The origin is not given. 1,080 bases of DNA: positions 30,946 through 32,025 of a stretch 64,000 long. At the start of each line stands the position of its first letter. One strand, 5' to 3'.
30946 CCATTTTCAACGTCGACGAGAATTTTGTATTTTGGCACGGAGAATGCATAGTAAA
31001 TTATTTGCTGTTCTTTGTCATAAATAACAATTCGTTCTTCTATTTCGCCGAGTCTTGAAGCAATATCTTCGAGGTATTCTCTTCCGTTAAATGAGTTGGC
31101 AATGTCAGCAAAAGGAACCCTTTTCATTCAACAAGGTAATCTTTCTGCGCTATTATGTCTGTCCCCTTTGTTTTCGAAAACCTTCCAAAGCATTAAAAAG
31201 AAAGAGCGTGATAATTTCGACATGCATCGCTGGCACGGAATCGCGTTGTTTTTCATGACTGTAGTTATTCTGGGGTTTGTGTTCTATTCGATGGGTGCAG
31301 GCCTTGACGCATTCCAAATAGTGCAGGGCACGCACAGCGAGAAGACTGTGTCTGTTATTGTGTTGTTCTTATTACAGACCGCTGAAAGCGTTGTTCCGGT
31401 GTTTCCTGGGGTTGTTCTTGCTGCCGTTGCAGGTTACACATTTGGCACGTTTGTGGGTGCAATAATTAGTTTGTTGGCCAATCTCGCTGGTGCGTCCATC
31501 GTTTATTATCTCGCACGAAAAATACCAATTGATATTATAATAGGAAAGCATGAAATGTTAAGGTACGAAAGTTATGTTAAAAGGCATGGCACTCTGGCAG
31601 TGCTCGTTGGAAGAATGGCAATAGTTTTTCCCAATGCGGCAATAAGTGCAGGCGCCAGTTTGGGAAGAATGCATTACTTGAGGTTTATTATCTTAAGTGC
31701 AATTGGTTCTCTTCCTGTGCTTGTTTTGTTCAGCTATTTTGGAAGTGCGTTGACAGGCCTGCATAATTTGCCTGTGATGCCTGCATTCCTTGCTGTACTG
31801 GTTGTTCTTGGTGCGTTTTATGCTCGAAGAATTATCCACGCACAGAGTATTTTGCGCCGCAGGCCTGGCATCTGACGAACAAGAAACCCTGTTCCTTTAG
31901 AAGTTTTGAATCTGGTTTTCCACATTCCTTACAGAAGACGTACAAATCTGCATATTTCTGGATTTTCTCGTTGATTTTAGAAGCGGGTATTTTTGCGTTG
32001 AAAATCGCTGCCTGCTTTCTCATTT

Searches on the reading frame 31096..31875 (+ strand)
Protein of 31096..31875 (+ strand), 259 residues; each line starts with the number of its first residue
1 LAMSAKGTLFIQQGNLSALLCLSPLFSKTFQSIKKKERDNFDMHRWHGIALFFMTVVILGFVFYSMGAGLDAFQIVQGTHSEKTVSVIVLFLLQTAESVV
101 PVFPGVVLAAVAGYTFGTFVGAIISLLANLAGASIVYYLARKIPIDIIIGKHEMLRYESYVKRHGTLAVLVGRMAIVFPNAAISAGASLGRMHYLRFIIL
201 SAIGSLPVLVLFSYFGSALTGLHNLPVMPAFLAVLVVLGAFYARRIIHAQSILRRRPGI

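Call 62: search_protein_families(library=pfam, proteins=[window:31096-31875:+], max_evalue=0.001)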
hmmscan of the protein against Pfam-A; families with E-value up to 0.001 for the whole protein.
window:31096-31875:+ (259 aa): 1 family
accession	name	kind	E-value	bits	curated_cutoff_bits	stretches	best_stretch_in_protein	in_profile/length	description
PF09335.16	VTT_dom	-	2.8e-20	73.5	33.9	1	103-217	1-122/123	VTT domain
